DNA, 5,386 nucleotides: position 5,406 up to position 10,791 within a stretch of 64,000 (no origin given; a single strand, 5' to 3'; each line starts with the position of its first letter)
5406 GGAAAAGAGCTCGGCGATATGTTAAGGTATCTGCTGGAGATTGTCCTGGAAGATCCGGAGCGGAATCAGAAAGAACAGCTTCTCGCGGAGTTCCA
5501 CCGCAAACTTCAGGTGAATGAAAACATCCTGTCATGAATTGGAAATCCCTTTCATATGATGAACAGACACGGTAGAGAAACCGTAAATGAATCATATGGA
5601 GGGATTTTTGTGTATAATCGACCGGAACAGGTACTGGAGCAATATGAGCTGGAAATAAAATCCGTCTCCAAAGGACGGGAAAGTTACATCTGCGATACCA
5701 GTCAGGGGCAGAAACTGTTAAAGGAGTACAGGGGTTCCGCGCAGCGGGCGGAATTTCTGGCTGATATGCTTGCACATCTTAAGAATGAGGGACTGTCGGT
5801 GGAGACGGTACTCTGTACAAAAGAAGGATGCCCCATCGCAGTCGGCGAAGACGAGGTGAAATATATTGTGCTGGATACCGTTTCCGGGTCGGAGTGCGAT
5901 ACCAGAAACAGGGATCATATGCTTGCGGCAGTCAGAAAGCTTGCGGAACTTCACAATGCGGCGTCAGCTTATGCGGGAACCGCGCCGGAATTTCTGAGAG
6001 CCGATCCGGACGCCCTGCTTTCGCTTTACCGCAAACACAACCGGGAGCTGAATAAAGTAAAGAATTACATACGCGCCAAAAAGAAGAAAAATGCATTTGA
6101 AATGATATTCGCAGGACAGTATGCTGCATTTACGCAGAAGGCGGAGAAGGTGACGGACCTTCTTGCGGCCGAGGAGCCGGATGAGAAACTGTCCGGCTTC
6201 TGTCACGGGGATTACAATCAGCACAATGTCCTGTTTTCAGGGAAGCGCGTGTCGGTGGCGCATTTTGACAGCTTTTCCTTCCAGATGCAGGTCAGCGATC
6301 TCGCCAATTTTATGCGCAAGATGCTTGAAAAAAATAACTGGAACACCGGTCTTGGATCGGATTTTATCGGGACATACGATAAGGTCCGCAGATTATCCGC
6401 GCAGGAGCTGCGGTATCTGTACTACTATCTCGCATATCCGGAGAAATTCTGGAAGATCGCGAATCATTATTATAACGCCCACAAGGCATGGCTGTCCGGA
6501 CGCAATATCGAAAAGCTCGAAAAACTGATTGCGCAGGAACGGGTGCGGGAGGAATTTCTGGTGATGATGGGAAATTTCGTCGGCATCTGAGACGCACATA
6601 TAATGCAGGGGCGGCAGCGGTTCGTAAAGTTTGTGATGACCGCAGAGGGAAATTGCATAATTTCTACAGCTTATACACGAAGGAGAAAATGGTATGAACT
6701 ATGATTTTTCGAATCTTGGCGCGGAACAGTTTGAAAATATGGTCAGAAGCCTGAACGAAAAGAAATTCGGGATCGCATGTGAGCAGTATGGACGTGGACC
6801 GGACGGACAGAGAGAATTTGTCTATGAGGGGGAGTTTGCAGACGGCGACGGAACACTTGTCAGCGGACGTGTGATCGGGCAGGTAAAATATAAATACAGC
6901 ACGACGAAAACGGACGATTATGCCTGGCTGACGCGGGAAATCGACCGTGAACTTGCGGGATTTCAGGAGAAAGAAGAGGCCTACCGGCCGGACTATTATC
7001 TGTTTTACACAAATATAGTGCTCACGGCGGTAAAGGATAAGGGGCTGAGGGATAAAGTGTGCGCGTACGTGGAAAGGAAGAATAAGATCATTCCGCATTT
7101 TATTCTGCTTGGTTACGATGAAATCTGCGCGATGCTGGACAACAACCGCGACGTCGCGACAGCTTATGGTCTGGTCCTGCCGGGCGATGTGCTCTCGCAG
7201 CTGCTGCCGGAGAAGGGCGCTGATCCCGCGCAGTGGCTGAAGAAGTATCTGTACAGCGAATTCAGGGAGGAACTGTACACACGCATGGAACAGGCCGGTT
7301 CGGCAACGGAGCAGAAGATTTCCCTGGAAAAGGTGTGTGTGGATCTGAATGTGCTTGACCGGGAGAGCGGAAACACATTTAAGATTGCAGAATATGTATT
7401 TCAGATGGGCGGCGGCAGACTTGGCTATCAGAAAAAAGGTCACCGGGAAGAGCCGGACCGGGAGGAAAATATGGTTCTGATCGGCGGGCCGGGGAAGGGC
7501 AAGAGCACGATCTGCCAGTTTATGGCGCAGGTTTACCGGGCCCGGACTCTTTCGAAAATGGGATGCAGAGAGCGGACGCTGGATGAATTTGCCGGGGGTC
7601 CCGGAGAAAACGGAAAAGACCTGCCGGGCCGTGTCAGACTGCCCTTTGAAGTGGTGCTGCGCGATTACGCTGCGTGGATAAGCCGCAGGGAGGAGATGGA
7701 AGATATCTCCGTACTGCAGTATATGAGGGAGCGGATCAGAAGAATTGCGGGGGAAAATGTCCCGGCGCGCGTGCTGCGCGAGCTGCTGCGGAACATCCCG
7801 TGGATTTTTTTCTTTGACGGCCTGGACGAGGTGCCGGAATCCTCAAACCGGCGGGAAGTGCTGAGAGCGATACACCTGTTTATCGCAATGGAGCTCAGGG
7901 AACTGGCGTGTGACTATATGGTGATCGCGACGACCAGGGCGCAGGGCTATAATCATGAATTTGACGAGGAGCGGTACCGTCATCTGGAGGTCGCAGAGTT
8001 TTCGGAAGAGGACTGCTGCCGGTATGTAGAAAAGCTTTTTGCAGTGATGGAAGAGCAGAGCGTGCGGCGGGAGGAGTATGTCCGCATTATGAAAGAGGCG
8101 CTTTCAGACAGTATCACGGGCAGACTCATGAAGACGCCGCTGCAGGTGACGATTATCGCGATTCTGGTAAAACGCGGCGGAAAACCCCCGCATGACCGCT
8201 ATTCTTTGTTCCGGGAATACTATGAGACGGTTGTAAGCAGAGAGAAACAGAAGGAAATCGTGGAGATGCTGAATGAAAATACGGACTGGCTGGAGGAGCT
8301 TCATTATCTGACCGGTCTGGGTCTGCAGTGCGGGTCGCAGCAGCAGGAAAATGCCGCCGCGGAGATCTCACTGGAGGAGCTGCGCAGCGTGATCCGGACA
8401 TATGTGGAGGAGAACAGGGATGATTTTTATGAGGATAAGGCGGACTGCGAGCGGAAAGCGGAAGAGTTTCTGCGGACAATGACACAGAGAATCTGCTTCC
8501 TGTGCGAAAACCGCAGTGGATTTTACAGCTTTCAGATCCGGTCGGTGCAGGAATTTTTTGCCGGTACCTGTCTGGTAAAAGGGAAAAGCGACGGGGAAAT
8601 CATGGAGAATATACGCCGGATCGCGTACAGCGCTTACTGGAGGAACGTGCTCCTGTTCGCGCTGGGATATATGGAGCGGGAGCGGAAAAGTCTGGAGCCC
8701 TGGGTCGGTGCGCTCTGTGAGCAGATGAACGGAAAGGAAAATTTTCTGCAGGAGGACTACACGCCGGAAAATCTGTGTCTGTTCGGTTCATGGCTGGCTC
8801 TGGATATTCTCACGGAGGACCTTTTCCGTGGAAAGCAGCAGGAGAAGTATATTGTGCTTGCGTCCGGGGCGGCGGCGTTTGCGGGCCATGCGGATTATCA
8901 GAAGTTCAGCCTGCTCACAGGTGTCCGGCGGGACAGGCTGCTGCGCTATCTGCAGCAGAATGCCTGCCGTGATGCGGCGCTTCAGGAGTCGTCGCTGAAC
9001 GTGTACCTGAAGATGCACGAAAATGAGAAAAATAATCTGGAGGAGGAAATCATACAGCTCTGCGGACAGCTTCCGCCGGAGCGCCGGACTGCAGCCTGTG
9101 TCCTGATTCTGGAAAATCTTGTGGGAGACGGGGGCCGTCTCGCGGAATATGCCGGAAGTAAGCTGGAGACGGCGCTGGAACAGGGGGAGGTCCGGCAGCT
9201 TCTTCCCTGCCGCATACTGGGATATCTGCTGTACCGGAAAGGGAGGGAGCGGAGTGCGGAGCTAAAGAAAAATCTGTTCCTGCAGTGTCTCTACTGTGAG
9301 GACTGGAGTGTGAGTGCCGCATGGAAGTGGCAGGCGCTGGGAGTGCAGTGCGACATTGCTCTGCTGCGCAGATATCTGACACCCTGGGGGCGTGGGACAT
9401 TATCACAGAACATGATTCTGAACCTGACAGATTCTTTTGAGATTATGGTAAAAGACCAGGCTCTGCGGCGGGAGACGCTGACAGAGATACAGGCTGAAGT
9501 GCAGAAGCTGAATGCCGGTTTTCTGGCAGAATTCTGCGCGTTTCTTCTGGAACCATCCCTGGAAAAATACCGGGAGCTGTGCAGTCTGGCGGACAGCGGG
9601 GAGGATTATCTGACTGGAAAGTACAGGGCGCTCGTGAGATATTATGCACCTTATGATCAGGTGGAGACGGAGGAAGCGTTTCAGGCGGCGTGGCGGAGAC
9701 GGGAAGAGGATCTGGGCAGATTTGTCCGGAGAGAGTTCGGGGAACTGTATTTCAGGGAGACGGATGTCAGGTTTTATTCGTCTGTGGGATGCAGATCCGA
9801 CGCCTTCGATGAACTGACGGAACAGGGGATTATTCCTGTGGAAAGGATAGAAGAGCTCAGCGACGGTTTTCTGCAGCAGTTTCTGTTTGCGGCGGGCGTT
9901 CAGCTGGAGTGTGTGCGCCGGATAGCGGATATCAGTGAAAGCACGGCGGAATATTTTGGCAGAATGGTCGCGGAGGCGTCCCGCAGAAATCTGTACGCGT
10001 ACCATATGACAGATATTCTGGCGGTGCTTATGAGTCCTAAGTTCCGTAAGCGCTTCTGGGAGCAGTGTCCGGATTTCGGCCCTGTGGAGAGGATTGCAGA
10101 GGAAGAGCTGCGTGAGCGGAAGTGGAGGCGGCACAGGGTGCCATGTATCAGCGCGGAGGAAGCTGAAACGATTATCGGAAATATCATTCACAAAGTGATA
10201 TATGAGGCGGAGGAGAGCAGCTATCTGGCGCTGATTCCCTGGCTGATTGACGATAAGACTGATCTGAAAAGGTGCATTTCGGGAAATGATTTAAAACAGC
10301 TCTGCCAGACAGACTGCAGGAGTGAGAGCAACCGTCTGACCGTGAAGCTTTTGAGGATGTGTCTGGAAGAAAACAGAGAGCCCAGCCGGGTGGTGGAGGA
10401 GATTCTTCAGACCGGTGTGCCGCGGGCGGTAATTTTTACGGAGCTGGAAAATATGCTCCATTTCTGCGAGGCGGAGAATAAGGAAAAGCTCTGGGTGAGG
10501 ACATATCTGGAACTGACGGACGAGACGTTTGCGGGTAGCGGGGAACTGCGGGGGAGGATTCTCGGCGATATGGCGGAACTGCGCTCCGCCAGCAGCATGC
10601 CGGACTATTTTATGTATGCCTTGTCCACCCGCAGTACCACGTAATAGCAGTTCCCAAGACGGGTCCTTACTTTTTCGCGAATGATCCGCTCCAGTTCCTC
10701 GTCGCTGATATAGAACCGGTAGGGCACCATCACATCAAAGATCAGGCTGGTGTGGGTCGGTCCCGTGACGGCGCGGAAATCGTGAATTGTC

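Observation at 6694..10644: Stand-alone nuclease-NACHT (NLR-like) candidate antiphage protein in a housekeeping region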

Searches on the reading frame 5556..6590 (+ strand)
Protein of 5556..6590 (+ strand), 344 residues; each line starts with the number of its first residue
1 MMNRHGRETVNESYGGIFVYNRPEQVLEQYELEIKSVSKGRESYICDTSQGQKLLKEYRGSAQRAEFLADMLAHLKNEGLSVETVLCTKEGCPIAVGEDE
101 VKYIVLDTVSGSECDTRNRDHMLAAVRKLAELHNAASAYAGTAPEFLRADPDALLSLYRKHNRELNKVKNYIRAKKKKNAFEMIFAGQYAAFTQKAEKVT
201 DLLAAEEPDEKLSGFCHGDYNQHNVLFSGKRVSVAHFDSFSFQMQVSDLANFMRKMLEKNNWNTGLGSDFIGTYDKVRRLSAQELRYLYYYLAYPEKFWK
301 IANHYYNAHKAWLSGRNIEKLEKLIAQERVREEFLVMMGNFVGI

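Call 8: search_protein_families(library=pfam, proteins=[window:5556-6590:+], max_evalue=0.00001)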
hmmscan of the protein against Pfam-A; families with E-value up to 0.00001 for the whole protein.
window:5556-6590:+ (344 aa): 2 families
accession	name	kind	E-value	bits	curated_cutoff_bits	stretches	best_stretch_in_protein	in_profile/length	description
PF01636.29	APH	-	4.1e-11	43.5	23.2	1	34-233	2-190/239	Phosphotransferase enzyme family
PF02958.26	EcKL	-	5.7e-08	32.9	22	1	117-230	112-232/294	Ecdysteroid kinase-like family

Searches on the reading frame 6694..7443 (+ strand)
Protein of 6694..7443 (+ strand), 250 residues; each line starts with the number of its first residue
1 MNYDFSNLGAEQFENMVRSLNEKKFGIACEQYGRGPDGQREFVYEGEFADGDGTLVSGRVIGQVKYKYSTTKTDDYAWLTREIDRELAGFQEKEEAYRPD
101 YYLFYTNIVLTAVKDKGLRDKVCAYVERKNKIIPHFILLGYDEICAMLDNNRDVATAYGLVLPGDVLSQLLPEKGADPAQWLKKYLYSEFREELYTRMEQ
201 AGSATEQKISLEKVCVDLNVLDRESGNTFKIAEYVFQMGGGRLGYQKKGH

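Call 36: predict_structure(alignment_id=A2)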
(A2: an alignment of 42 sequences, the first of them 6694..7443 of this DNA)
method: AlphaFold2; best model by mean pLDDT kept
length: 250 residues; sequences in the alignment: 42
mean_pLDDT: 74.5   pTM: 0.64
mean pLDDT of the five models: 74.5, 73.2, 73.2, 71.2, 70.4
residues with pLDDT >= 90: 47; 70-90: 119; 50-70: 51; < 50: 33
segments of 3 or more residues with pLDDT < 50: 35-38, 194-205, 209-212, 243-250
pLDDT, mean of each block of 10 residues (from residue 1): 81 87 79 55 77 74 89 92 91 84 92 68 91 90 90 79 71 60 64 45 45 61 85 71 41
secondary structure, 60 per line:
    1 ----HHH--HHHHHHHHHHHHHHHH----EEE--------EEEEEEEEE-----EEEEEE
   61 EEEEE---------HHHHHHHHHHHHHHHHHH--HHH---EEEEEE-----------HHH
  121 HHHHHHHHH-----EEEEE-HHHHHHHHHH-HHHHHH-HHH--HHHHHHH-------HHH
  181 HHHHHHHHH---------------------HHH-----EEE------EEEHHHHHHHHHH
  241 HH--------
elements in order: H10-25 E30-32 E41-49 E55-65 H75-92 E101-106 H118-129 E135-139 H141-150 H152-157 H164-170 H178-189 E219-221 E228-230 H231-242

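Call 41: fold_search(model_id=the predicted structure, library=pdb)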
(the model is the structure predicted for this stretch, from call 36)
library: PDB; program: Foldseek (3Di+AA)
matches with E <= 10: 795; with E <= 0.001: 0
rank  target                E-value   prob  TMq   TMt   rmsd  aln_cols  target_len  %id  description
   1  8dgf_A                3.0e-03  0.99  0.36  0.08   8.8       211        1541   14  Avs4 bound to phage PhiV-1 portal (released 2022-08-03)
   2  8dgf_B                6.0e-03  0.99  0.41  0.08   8.7       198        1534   15  Avs4 bound to phage PhiV-1 portal (released 2022-08-03)
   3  8umu_E                1.7e-02  0.35  0.24  0.19  16.4       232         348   15  Atomic model of the human CTF18-RFC-PCNA binary complex in the four-subunit binding state (state 3) (released 2024-05-08)
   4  8umt_E                2.6e-02  0.38  0.25  0.20  16.1       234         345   14  Atomic model of the human CTF18-RFC-PCNA binary complex in the three-subunit binding state (state 2) (released 2024-05-08)
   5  8zwo_E                3.0e-02  0.23  0.19  0.16  16.7       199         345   14  Structure of CTF18-PCNA with ATP (released 2025-06-18)
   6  8fs3_E                3.2e-02  0.25  0.20  0.16  16.5       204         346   14  Structure of S. cerevisiae Rad24-RFC loading the 9-1-1 clamp onto a 10-nt gapped DNA in step 1 (open 9-1-1 and shoulde (released 2023-06-14)
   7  6g2d_B                3.4e-02  0.77  0.28  0.13   6.9       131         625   17  Citrate-induced acetyl-CoA carboxylase (ACC-Cit) filament at 5.4 A resolution (released 2018-06-13)
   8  8thb_E                4.1e-02  0.25  0.20  0.16  16.8       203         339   12  Structure of the Saccharomyces cerevisiae PCNA clamp unloader Elg1-RFC complex (released 2024-05-22)
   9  5trc_A                8.4e-02  0.66  0.30  0.19   5.4       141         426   13  Crystal structure of phosphorylated AC3-AC5 domains of yeast acetyl-CoA carboxylase (released 2016-12-07)
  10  4ktw_B                8.4e-02  0.25  0.22  0.29   9.6       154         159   12  Lactococcus phage 67 RuvC - apo form (released 2013-08-14)
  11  4jk8_A                9.6e-02  0.28  0.19  0.21  15.9       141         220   11  Open and closed forms of R1865A human PRP8 RNase H-like domain with bound Mg ion (released 2013-05-22)
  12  5i6g_A                1.1e-01  0.41  0.25  0.08   6.1       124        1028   12  Crystal structure of C-terminal variant 2 of Chaetomium thermophilum acetyl-CoA carboxylase (released 2016-04-20)
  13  8u72_C                1.3e-01  0.35  0.19  0.11   9.5       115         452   14  Cryo-EM structure of the SPARTA oligomer with guide RNA and target DNA (released 2024-06-12)
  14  9jxc_B                1.3e-01  0.16  0.14  0.23  13.4       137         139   12  Crystal Structure of AbOhr-R15C (released 2024-11-06)
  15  7tib_E                1.3e-01  0.15  0.23  0.19  16.5       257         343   13  Structure of the yeast clamp loader (Replication Factor C RFC) bound to the open sliding clamp (Proliferating Cell Nuc (released 2022-02-16)
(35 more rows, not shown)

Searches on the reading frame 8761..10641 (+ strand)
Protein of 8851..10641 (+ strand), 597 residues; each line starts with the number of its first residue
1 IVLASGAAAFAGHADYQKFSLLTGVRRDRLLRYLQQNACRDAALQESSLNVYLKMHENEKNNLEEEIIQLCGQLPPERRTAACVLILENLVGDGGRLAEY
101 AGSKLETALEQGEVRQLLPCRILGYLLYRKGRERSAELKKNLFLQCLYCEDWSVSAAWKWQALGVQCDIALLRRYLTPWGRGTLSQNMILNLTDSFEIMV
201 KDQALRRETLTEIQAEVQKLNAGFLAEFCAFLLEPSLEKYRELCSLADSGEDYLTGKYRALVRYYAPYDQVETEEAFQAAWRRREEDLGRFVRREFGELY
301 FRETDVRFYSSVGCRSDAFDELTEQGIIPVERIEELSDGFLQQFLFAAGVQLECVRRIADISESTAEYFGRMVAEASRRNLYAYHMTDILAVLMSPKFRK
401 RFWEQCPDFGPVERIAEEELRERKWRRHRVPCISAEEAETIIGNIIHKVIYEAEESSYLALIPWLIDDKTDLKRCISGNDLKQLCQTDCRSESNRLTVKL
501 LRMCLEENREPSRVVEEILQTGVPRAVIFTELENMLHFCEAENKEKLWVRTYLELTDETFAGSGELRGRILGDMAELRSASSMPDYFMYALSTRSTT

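Call 39: predict_structure(alignment_id=A3)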
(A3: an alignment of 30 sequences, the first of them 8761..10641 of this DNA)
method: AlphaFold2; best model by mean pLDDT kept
length: 627 residues; sequences in the alignment: 30
mean_pLDDT: 85.9   pTM: 0.76
mean pLDDT of the five models: 85.9, 84.8, 84.1, 83.8, 83.7
residues with pLDDT >= 90: 323; 70-90: 243; 50-70: 38; < 50: 23
segments of 3 or more residues with pLDDT < 50: 1-5, 612-627
pLDDT, mean of each block of 10 residues (from residue 1): 56 82 75 83 80 88 82 84 88 90 88 87 76 94 90 86 86 90 75 87 85 73 90 89 96 95 95 90 89 86 93 92 86 89 92 84 90 93 93 95 93 89 95 91 74 58 92 96 92 89 95 93 94 92 94 90 92 92 90 84 75 39 33
secondary structure, 60 per line:
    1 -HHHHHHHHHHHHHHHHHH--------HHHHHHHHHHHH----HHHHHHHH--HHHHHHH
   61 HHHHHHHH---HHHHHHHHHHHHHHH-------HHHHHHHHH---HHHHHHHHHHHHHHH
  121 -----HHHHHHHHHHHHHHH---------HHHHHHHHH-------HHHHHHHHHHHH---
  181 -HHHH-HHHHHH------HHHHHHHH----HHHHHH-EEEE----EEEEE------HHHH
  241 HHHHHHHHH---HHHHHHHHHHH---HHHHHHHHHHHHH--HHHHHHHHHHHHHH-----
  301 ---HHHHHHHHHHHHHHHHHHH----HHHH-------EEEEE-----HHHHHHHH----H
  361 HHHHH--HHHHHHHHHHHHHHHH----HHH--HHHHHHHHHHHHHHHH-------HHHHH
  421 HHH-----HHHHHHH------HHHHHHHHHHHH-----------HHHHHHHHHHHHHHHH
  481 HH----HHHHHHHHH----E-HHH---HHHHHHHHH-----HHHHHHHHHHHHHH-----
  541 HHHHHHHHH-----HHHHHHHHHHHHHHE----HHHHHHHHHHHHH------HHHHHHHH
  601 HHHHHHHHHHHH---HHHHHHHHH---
elements in order: H2-19 H28-39 H44-51 H54-68 H72-86 H94-102 H106-120 H126-140 H150-158 H166-177 H182-185 H187-192 H199-206 H211-216 E218-221 E226-230 H237-249 H253-263 H267-279 H282-295 H304-322 H327-330 E338-342 H348-355 H360-365 H368-383 H393-408 H416-423 H429-435 H442-453 H465-482 H487-495 H508-516 H522-535 H541-549 H555-568 H574-586 H593-612 H616-624

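Call 42: fold_search(model_id=the predicted structure, library=pdb)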
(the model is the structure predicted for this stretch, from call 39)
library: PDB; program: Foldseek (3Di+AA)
matches with E <= 10: 819; with E <= 0.001: 0
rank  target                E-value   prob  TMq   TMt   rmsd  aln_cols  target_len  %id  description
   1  5o9z_v                3.2e-03  0.97  0.20  0.17  19.6       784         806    9  Cryo-EM structure of a pre-catalytic human spliceosome primed for activation (B complex) (released 2017-08-16)
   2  9rtt_Q                3.7e-03  0.94  0.16  0.12  27.4       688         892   10  Activated Elongation Complex with IWS1 and ELOF1 (released 2025-09-03)
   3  5dse_C                4.0e-03  0.77  0.14  0.13  32.2       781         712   11  Crystal Structure of the TTC7B/Hyccin Complex (released 2015-12-02)
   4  5oqq_A                4.5e-03  0.72  0.14  0.11  22.5       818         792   10  Crystal structure of the S. cerevisiae condensin Ycg1-Brn1 subcomplex (released 2017-10-18)
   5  9w9h_C                6.2e-03  0.99  0.26  0.28  28.7       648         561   11  Cryo-EM structure of the mouse kinesin-2 tail in complex with KAP3 adaptor (released 2025-10-01)
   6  1g3j_A                7.0e-03  0.80  0.14  0.15  26.5       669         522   11  CRYSTAL STRUCTURE OF THE XTCF3-CBD/BETA-CATENIN ARMADILLO REPEAT COMPLEX (released 2000-12-11)
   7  9g33_UT               7.8e-03  0.85  0.17  0.07  23.7       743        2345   11  Stalled 90S - Utp23-Krr1-deltaC3 (released 2025-06-18)
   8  9hvq_Q                8.5e-03  0.87  0.16  0.13  30.4       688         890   11  Structure of the transcribing Pol II-DSIF-PAF-SPT6-RECQL5 complex (released 2025-07-16)
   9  7z8r_D                9.9e-03  0.82  0.16  0.11  23.6       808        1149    9  CAND1-CUL1-RBX1 (released 2023-04-19)
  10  6yvd_A                1.0e-02  0.72  0.16  0.13  23.0       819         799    8  Head segment of the S.cerevisiae condensin holocomplex in presence of ATP (released 2020-07-22)
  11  4p6z_G                1.1e-02  0.90  0.17  0.17  20.7       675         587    9  Crystal structure of the human BST2 cytoplasmic domain and the HIV-1 Vpu cytoplasmic domain bound to the clathrin adap (released 2014-05-21)
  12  7evn_C                1.3e-02  0.69  0.14  0.12  21.4       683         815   11  The cryo-EM structure of the DDX42-SF3b complex (released 2022-08-03)
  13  2gl7_D                1.5e-02  0.75  0.14  0.17  25.8       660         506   11  Crystal Structure of a beta-catenin/BCL9/Tcf4 complex (released 2006-10-31)
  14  7n6g_1H               1.5e-02  0.75  0.18  0.16  26.4       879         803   10  C1 of central pair (released 2022-05-18)
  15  6vae_A                1.5e-02  0.85  0.21  0.14  23.3       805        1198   11  Mono-ubiquitinated Fanconi Anemia ID complex bound to ICL DNA (released 2020-03-18)
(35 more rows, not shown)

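Call 56: search_protein_representatives(protein=window:8851-10641:+)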
Query: 597 residues. Proteins with E-value up to 0.001 (for the whole library): 30; up to 1e-10: 24; up to 1e-30: 13. The best 30 are listed.
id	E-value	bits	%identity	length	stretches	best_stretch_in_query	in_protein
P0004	3.4e-126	439.0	37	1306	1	2-579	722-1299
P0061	1.8e-99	350.8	34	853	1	2-579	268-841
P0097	1.6e-85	304.7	41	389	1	208-582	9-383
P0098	2.4e-84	300.8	37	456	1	136-579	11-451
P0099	2.6e-73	264.4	32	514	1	91-582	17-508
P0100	3.9e-56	207.7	32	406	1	195-581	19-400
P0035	1.2e-50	189.5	27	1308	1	7-579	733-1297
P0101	3.6e-42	161.6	41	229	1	364-578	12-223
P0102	4.6e-41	157.9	28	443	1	139-578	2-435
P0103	2.0e-33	132.7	37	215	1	383-574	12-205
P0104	1.5e-32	129.8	23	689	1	4-578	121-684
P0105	2.4e-32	129.1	35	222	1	294-508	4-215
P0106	8.9e-31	123.9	43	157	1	432-579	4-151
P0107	3.9e-30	121.8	30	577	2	359-578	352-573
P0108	1.2e-27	113.6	28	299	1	284-579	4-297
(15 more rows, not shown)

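Call 96: fold_search(model_id=the predicted structure, library=viral)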
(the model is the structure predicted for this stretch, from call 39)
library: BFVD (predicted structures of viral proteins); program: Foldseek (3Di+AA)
matches with E <= 10: 350; with E <= 0.001: 0
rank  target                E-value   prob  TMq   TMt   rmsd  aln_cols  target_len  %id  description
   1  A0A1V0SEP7            3.6e-02  0.41  0.13  0.13  38.3       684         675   10  RING-type domain-containing protein [Hokovirus HKV1]
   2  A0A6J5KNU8            4.2e-02  0.47  0.14  0.15  31.8       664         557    9  Sel1-like repeat [uncultured Caudovirales phage]
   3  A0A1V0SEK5            4.2e-02  0.20  0.10  0.10  30.9       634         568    9  Uncharacterized protein [Hokovirus HKV1]
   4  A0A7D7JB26            6.2e-02  0.25  0.12  0.11  37.0       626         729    9  Uncharacterized protein [Vibrio phage phiV141]
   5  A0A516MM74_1          6.5e-02  0.25  0.14  0.11  31.2       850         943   11  (no name in the UniProt tables at hand)
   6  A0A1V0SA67            8.5e-02  0.23  0.12  0.13  33.9       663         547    9  Uncharacterized protein [Catovirus CTV1]
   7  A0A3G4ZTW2            1.0e-01  0.25  0.14  0.13  26.1       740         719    9  Uncharacterized protein [Edafosvirus sp.]
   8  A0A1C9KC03            1.1e-01  0.23  0.14  0.14  33.4       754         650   10  Ankyrin [Volepox virus]
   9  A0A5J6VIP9            1.1e-01  0.21  0.14  0.13  23.5       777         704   10  U-box domain protein [Megaviridae environmental sample]
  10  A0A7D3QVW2            1.2e-01  0.21  0.14  0.12  31.6       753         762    9  Ubiquitin conjugation factor E4 with U-box domain [Fadolivirus FV1/VV64]
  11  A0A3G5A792            1.2e-01  0.28  0.13  0.17  25.3       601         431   10  Uncharacterized protein [Hyperionvirus sp.]
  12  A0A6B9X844            1.2e-01  0.23  0.12  0.09  29.9       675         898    8  (no name in the UniProt tables at hand)
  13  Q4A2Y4                1.5e-01  0.21  0.13  0.13  28.9       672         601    9  Ankyrin repeat-containing protein [Emiliania huxleyi virus 86 (isolate United Kingdom/English Channel/1999)]
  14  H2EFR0                1.8e-01  0.30  0.15  0.18  19.8       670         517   11  Putative ankyrin repeat protein [Moumouvirus sp. 'Monve']
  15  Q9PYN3                1.8e-01  0.16  0.13  0.09  24.9       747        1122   10  ORF163 [Xestia c-nigrum granulosis virus]
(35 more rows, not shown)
